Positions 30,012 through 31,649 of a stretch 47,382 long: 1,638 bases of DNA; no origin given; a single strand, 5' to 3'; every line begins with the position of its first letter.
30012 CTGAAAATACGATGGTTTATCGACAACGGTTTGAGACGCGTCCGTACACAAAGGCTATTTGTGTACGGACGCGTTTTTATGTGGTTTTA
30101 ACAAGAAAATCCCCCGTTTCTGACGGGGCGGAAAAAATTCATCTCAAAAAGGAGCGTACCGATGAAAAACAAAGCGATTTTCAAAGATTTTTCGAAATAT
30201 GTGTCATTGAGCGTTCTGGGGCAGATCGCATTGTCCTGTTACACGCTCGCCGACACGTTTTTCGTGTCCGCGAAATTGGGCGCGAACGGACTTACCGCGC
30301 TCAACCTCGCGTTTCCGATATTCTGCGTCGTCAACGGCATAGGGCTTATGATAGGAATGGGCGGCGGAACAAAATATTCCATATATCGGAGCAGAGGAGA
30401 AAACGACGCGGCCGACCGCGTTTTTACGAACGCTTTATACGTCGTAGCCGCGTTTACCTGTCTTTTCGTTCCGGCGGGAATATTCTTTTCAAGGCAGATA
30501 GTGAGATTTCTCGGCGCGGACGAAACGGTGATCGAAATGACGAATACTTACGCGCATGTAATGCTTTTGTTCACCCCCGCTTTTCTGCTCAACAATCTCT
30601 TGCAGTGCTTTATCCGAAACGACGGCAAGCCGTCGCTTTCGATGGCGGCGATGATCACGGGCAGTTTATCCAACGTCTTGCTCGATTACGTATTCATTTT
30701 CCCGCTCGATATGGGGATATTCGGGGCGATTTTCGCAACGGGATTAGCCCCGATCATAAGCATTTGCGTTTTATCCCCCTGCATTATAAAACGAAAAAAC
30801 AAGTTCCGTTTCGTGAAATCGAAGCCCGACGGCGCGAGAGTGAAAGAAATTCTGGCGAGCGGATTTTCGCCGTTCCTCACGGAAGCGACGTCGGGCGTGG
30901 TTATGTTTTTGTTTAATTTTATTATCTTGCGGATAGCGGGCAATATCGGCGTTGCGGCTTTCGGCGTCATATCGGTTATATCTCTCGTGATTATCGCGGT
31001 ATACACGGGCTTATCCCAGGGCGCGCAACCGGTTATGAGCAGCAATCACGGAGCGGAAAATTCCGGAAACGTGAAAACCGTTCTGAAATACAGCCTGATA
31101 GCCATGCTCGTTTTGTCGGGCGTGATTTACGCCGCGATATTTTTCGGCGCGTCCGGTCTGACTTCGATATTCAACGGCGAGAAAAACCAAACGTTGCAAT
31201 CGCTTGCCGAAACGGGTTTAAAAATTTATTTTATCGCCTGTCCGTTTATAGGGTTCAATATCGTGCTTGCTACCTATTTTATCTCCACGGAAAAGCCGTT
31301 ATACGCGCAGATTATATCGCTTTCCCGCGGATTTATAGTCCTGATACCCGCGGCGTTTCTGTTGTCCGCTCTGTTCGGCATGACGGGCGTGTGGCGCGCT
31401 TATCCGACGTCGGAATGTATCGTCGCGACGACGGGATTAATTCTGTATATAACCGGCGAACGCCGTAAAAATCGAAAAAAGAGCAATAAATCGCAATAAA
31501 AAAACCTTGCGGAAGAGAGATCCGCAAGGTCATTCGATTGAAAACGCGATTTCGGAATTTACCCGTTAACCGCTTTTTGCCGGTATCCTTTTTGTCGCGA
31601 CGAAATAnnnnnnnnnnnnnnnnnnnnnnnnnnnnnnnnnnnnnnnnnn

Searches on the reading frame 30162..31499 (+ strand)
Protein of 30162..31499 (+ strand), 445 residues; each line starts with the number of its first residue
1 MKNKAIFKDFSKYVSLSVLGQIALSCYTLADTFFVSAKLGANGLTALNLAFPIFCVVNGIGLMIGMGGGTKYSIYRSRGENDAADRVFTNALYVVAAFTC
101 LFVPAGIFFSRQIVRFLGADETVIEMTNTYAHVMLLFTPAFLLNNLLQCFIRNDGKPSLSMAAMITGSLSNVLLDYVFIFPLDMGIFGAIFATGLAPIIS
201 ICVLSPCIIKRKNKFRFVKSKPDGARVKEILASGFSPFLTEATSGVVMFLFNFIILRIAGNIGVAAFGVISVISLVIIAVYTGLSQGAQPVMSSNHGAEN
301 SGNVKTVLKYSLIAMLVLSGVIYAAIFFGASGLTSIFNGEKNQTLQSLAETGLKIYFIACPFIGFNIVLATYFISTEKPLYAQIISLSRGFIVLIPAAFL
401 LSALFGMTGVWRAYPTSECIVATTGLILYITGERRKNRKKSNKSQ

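Call 10: search_protein_families(library=pfam, proteins=[window:30162-31499:+])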
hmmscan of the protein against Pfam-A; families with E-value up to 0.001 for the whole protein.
window:30162-31499:+ (445 aa): 1 family
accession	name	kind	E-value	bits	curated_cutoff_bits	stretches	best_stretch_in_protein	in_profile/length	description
PF01554.23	MatE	-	3.6e-37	128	24.9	2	18-177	3-161/161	MatE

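Call 26: find_related_loci(query=window:30162-31499:+, collection=metagenome_contigs, flank=2500)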
Query window:30162-31499:+ (445 aa) in metagenome_contigs; peptide patterns used: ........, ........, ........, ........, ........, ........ (x = any residue, [..] = any of these).
600 stretches matched a pattern (row limit reached: there are more); 25 encode a relative of the query (tblastn E <= 1e-3); 25 distinct loci.
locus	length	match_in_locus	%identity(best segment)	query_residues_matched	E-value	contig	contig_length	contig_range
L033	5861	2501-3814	71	1-438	0e+0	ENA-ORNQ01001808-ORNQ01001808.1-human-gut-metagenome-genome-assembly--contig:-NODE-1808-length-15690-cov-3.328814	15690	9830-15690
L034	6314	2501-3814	68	1-438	0e+0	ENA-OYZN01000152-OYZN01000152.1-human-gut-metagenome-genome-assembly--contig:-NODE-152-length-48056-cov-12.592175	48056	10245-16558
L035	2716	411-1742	63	1-444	0e+0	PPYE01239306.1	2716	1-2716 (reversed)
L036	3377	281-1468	73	1-396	0e+0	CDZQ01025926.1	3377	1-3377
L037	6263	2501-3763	64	3-421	2e-175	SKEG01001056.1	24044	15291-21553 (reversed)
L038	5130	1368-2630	64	3-421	1e-175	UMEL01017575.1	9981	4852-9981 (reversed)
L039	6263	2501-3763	64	3-421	1e-174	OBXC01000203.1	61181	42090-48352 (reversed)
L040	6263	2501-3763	63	3-421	4e-174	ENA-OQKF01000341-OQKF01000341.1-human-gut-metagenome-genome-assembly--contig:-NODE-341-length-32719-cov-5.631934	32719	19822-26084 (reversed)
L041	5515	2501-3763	63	3-421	2e-174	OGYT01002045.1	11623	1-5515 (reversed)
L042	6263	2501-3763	64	3-421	1e-173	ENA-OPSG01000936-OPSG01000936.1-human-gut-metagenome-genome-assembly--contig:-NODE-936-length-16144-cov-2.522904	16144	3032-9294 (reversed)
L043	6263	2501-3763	63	3-421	3e-173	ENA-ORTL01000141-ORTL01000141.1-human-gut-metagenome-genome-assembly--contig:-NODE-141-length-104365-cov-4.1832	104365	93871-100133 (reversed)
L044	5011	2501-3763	63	3-421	3e-174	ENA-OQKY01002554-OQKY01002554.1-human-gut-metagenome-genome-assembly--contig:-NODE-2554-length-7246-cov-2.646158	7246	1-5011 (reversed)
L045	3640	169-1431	63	3-421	5e-180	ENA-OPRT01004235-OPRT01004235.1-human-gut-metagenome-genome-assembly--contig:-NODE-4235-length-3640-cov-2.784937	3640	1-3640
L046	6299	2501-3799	63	1-434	8e-170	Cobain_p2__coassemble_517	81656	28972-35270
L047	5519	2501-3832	60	3-441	2e-169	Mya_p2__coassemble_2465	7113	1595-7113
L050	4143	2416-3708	61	3-428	6e-165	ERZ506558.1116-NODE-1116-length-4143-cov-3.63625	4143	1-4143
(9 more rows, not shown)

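Call 31: find_homologous_proteins(query=window:30162-31499:+, max_evalue=1e-30)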
Query window:30162-31499:+ (445 aa): 4818 proteins with E <= 1e-30 among 8000 candidates; the best 120 are listed.
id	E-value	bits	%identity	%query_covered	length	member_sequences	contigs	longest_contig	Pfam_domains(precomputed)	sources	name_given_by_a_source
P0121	6.9e-283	956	100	100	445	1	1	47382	PF01554.24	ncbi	-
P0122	3.4e-248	842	88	100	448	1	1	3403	PF01554.24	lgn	-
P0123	8.0e-247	837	88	99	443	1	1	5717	PF01554.24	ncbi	-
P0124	2.5e-240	816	86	98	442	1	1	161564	PF01554.24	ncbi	-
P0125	6.4e-239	811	83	100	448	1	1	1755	PF01554.24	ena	-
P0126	3.6e-233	792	84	98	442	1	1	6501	PF01554.24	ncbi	-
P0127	4.1e-233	792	83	98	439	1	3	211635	PF01554.24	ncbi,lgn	-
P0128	1.8e-232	790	82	98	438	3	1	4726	PF01554.24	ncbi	-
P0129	6.3e-232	788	82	98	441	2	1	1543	PF01554.24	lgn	-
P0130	1.9e-231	786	82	98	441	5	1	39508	PF01554.24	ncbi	-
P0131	3.7e-231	785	84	98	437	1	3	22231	PF01554.24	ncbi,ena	-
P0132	5.4e-230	782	82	98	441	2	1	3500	PF01554.24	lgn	-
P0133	6.4e-230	781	83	97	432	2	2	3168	PF01554.24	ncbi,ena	-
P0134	5.3e-229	778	82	98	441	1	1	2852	PF01554.24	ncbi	-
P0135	1.3e-227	774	82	99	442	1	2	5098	PF01554.24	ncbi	-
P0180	4.6e-190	650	68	98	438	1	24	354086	PF01554.24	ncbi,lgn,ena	-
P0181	8.0e-190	649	68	98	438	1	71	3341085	PF01554.24,PF03023.20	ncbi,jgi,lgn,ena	jgi:putative MATE family efflux protein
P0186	2.8e-189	647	67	98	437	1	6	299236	PF01554.24,PF03023.20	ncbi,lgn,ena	-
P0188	2.9e-189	647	70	98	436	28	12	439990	PF01554.24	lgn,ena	-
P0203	3.2e-185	634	67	98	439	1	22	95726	PF01554.24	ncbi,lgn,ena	-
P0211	5.1e-184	630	65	100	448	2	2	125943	PF01554.24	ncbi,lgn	-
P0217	3.4e-183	627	67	98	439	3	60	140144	PF01554.24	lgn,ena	-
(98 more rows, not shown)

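Call 38: find_encoding_contigs(protein=P0181, flank=4000, max_places=4)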
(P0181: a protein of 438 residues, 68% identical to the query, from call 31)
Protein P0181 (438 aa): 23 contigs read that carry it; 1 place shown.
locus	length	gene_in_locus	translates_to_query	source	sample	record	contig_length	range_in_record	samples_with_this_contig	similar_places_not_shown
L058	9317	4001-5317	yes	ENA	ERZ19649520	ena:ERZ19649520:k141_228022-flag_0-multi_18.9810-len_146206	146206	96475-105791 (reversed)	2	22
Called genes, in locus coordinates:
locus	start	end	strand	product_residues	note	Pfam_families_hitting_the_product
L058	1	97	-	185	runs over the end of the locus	-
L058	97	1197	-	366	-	PF00512:HisKA, PF02518:HATPase_c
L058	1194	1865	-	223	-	PF00072:Response_reg, PF00486:Trans_reg_C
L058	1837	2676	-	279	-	-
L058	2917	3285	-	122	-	-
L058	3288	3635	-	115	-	-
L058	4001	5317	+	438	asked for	PF03023:MurJ (faint), PF01554:MatE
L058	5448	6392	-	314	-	-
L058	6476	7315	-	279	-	PF01661:Macro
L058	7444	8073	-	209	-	PF13460:NAD_binding_10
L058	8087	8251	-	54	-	-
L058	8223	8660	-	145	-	PF02082:Rrf2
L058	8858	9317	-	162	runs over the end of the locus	PF01966:HD (faint)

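Call 39: find_encoding_contigs(protein=P0217, flank=4000, max_places=4)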
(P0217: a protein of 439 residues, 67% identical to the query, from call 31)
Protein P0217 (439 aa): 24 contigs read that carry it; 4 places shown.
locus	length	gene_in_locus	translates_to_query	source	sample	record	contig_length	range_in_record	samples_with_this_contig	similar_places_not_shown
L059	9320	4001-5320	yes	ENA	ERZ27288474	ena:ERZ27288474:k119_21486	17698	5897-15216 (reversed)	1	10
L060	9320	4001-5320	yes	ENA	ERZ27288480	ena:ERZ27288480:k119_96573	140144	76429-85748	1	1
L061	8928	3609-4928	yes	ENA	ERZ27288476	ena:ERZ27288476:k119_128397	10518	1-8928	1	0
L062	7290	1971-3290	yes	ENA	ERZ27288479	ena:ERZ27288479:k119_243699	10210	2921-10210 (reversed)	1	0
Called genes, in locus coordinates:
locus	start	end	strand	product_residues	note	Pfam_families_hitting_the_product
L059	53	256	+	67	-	PF12728:HTH_17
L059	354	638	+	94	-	PF21983:NikA-like (weak)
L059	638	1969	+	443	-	PF03432:Relaxase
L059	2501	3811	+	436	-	PF01554:MatE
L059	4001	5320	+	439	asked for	PF01554:MatE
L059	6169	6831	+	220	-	PF00005:ABC_tran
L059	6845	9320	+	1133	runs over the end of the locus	PF02687:FtsX (faint)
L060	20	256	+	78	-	PF12728:HTH_17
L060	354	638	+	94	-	PF21983:NikA-like (weak)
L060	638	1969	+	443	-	PF03432:Relaxase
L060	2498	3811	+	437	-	PF01554:MatE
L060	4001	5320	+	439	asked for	PF01554:MatE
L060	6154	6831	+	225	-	PF00005:ABC_tran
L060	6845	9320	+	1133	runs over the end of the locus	PF02687:FtsX (faint)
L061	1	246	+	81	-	?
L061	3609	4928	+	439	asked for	PF01554:MatE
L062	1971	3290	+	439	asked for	PF01554:MatE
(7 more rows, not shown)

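Call 40: search_protein_families(library=ncbifam, proteins=[window:30162-31499:+])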
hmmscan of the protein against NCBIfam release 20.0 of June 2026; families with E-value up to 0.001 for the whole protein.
window:30162-31499:+ (445 aa): 10 families
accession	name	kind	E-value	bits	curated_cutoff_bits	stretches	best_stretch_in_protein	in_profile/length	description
NF000217.1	MATE_multi_FepA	equivalog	2.2e-68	231.3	900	1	6-430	13-435/443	multidrug efflux MATE transporter FepA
NF007130.1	PRK09575.1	equivalog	4.9e-64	217.2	445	1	4-422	2-420/435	MATE family efflux transporter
TIGR00797.1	matE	subfamily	2.4e-45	155.1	147.4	1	18-411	3-396/396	MATE family efflux transporter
NF000131.1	MATE_multi_MepA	equivalog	1.2e-31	110.4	850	1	5-434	13-440/451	multidrug efflux MATE transporter MepA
NF041801.1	MATE_SolL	equivalog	2e-19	69.8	780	1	10-431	22-448/458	solanimycin export family MATE transporter SolL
NF052396.1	MATE_WgkD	equivalog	5.7e-09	35.5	510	1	91-367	85-361/428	tryglysin-associated MATE efflux transporter WgkD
NF001214.0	PRK00187.1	equivalog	1.9e-08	33.7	449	1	20-430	22-441/464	NorM family multidrug efflux MATE transporter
NF045578.1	export_MbnM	equivalog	9.2e-07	28.2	285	1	60-213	47-201/410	methanobactin export MATE transporter MbnM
NF007690.0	PRK10367.1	equivalog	7.7e-05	21.8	409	1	100-211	101-211/441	MATE family efflux transporter DinF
NF007562.1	PRK10189.1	equivalog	0.00012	21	465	1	237-368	35-166/470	EmmdR/YeeO family multidrug/toxin efflux MATE transporter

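Call 54: list_cluster_members(proteins=[P0181, P0188, P0203, P0180, P0217, P0186, P0121, P0124, P0127, P0211])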
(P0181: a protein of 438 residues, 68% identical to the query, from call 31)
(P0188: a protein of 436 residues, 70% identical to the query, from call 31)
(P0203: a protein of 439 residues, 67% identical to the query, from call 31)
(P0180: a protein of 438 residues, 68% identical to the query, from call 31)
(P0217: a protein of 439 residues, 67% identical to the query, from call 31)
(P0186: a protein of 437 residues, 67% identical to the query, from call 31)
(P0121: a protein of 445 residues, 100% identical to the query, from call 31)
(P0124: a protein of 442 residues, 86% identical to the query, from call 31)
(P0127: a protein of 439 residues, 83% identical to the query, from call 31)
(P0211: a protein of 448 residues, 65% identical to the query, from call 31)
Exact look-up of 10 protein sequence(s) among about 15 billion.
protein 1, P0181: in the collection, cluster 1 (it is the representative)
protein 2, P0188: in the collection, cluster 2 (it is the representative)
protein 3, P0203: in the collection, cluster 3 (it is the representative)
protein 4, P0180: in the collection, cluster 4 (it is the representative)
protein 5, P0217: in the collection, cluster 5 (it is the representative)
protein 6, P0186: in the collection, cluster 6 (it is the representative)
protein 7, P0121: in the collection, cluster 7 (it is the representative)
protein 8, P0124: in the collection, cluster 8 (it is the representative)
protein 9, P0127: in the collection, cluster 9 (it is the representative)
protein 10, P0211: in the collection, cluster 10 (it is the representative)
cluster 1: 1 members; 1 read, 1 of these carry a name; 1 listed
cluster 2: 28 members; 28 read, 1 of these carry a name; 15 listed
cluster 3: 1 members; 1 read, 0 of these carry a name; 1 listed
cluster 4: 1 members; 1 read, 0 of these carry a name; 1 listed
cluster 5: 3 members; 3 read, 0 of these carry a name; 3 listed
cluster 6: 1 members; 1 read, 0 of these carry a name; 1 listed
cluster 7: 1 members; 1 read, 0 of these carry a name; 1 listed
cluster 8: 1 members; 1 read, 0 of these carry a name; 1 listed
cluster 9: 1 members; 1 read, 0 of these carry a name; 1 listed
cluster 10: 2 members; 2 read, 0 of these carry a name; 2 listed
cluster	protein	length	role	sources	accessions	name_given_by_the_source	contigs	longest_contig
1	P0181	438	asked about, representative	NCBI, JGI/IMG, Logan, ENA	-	putative MATE family efflux protein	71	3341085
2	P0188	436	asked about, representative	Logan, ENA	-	-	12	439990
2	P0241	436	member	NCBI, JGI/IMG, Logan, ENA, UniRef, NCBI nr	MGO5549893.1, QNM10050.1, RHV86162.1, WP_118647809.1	MATE family efflux transporter [Wansuia hejianensis] | Multidrug export protein MepA n=1 Tax=Wansuia hejianensis TaxID=2763667 ...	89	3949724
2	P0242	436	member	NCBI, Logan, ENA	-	-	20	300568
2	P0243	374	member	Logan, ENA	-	-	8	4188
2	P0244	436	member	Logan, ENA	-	-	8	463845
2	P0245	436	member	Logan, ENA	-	-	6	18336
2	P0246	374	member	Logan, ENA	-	-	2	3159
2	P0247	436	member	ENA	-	-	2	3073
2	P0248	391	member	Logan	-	-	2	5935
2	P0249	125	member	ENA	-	-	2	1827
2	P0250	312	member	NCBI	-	-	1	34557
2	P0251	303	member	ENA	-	-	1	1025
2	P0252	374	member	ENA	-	-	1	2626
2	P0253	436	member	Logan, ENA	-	-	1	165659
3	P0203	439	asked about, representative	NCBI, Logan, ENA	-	-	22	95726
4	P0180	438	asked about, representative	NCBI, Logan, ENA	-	-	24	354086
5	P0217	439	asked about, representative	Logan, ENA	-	-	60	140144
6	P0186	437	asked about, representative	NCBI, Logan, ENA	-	-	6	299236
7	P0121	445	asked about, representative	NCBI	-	-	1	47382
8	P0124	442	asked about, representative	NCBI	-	-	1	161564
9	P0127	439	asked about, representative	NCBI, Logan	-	-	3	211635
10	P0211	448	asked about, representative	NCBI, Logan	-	-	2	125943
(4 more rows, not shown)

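Call 59: find_encoding_contigs(protein=P0124, flank=6000, max_places=3)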
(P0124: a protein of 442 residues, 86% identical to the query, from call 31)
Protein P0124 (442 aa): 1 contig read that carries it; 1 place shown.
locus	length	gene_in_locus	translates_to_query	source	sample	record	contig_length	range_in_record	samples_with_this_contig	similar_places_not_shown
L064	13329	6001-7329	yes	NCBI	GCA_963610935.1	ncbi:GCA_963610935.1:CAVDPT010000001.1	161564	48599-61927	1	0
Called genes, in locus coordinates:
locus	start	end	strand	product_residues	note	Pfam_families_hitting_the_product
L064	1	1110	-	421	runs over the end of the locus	PF00171:Aldedh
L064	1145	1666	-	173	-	-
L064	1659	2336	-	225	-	PF00543:P-II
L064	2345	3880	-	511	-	PF07556:DUF1538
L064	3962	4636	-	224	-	PF00702:Hydrolase, PF13419:HAD_2, PF13242:Hydrolase_like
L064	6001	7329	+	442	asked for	PF01554:MatE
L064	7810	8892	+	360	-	PF13421:Band_7_1, PF01145:Band_7, PF17032:Zn_ribbon_15 (faint), PF10571:UPF0547 (faint), PF12773:DZR, PF13240:Zn_Ribbon_1, PF13240:Zn_Ribbon_1, PF13248:Zn_ribbon_3 (weak), +2 more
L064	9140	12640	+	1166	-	PF01855:POR_N, PF17147:PFOR_II, PF01558:POR, PF10371:EKR, PF12838:Fer4_7, PF13484:Fer4_16 (weak), PF22338:Pyruv_OxRed_insertion (weak), PF02775:TPP_enzyme_C, +2 more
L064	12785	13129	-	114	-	-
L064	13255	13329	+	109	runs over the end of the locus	-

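Call 69: find_homologous_proteins(query=L050:2416-3708:+, max_evalue=1e-30)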
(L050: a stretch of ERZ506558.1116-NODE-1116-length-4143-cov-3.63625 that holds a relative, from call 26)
Query L050:2416-3708:+ (431 aa): 3124 proteins with E <= 1e-30 among 8000 candidates; the best 120 are listed.
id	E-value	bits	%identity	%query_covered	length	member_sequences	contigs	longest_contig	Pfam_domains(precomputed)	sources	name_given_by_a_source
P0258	4.6e-274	927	100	100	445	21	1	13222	PF01554.24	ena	-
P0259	4.7e-241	818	86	100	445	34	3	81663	PF01554.24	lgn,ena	-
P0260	3.9e-236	802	85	100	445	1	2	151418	PF01554.24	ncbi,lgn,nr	ncbi:MAG: MATE family efflux transporter [Eubacteriales bacterium]|nr:MATE family efflux transporter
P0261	1.4e-224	764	81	100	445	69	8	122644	PF01554.24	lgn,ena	-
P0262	1.5e-224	764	81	100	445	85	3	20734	PF01554.24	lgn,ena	-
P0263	6.1e-199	680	73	100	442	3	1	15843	PF01554.24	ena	-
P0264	8.3e-195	666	70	100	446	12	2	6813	PF01554.24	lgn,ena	-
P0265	1.0e-194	666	70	100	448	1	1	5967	PF01554.24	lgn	-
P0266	1.4e-194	665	70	100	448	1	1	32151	PF01554.24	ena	-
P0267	5.8e-194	663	70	100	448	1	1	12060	PF01554.24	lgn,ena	-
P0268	2.2e-193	661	70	100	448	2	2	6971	PF01554.24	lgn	-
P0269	4.6e-192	657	73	98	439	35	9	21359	PF01554.24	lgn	-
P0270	1.4e-191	655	72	99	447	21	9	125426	PF01554.24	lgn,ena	-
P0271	1.1e-190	652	72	99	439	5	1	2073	PF01554.24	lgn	-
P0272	1.2e-190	652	70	100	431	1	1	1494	PF01554.24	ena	-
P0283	1.7e-189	649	69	100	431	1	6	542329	PF01554.24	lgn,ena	-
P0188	3.3e-181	621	69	98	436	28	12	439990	PF01554.24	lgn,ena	-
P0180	3.7e-180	618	67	100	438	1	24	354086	PF01554.24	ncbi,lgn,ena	-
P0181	6.7e-180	617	67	100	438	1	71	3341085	PF01554.24,PF03023.20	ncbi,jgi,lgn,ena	jgi:putative MATE family efflux protein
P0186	2.1e-173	596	65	99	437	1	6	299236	PF01554.24,PF03023.20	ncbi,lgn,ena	-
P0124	1.6e-172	593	63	100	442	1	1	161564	PF01554.24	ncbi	-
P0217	2.0e-172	592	66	98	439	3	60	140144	PF01554.24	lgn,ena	-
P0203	1.3e-171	590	64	99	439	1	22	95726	PF01554.24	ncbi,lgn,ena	-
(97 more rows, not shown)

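Call 70: find_encoding_contigs(protein=P0270, flank=3000, max_places=5)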
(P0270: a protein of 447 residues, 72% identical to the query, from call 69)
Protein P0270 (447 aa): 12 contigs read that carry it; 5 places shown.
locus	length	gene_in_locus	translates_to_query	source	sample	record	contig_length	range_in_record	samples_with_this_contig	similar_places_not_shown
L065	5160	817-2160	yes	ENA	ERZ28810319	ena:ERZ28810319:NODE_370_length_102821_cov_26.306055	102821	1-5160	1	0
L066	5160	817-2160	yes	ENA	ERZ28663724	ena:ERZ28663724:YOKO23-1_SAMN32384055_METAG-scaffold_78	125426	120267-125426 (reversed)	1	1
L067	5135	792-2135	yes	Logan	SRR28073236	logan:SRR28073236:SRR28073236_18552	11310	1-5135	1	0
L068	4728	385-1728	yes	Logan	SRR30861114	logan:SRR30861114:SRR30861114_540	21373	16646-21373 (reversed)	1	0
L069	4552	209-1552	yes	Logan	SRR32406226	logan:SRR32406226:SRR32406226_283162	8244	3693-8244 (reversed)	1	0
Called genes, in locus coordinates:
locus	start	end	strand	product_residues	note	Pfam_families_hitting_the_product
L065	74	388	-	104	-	-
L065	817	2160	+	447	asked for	PF01554:MatE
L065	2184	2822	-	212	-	PF02588:YitT_membrane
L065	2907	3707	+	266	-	PF00376:MerR, PF13411:MerR_1, PF09278:MerR-DNA-bind (weak)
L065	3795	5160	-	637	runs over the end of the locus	PF00990:GGDEF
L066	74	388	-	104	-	-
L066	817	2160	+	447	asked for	PF01554:MatE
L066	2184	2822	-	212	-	PF02588:YitT_membrane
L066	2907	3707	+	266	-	PF00376:MerR, PF13411:MerR_1, PF09278:MerR-DNA-bind (weak)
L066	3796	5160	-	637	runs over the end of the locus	PF00990:GGDEF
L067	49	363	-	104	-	-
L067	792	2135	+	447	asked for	PF01554:MatE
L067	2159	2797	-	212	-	PF02588:YitT_membrane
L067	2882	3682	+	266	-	PF00376:MerR, PF13411:MerR_1, PF09278:MerR-DNA-bind (weak)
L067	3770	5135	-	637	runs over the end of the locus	PF00990:GGDEF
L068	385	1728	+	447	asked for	PF01554:MatE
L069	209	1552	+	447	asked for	PF01554:MatE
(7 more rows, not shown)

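Call 71: find_encoding_contigs(protein=P0283, flank=3000, max_places=5)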
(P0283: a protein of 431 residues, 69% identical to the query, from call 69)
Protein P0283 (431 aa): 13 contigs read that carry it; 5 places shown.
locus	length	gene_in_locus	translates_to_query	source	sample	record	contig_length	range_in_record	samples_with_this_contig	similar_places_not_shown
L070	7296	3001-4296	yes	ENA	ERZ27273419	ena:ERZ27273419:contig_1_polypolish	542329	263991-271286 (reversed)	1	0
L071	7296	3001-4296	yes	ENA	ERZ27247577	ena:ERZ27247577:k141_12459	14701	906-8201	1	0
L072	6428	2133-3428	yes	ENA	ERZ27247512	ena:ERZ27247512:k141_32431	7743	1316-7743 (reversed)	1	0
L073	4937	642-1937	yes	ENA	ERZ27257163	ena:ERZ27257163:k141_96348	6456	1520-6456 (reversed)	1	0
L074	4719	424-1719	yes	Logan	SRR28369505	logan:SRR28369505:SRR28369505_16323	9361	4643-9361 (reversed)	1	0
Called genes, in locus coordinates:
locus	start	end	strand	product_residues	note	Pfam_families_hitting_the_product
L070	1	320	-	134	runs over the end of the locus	-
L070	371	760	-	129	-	PF17225:DUF5301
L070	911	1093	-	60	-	-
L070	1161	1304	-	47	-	PF12116:SpoIIID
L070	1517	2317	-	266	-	PF13276:HTH_21, PF00665:rve, PF13683:rve_3, PF13333:rve_2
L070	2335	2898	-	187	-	PF01527:HTH_Tnp_1, PF13518:HTH_28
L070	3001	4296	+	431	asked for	PF01554:MatE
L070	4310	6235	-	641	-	PF00122:E1-E2_ATPase, PF00702:Hydrolase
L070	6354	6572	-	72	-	PF00403:HMA (weak)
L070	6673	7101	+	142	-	PF01022:HTH_5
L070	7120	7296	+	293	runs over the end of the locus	PF00165:HTH_AraC (faint), PF12833:HTH_18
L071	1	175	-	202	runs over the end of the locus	-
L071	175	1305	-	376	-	PF13280:WYL, PF25583:WCX (weak)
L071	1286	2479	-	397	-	-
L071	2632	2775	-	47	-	PF12116:SpoIIID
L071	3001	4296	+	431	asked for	PF01554:MatE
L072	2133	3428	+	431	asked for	PF01554:MatE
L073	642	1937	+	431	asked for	PF01554:MatE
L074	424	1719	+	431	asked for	PF01554:MatE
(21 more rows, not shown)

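Call 72: find_encoding_contigs(protein=P0263, flank=3000, max_places=5)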
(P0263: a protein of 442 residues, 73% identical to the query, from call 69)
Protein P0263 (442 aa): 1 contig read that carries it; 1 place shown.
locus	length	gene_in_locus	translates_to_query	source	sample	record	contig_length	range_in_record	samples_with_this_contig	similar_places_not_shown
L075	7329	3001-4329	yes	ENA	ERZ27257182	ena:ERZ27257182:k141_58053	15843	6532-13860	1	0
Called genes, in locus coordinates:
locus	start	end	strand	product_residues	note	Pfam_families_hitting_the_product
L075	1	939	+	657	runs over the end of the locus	PF00149:Metallophos, PF02872:5_nucleotid_C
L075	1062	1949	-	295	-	PF02588:YitT_membrane, PF19700:DUF6198 (weak), PF10035:DUF2179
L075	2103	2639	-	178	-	PF00583:Acetyltransf_1, PF13673:Acetyltransf_10 (weak), PF13508:Acetyltransf_7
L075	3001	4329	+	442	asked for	PF01554:MatE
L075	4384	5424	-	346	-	PF08240:ADH_N, PF00107:ADH_zinc_N, PF13602:ADH_zinc_N_2 (weak)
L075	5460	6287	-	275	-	PF13529:Peptidase_C39_2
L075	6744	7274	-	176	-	PF10662:PduV-EutP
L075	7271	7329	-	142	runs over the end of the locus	PF00936:BMC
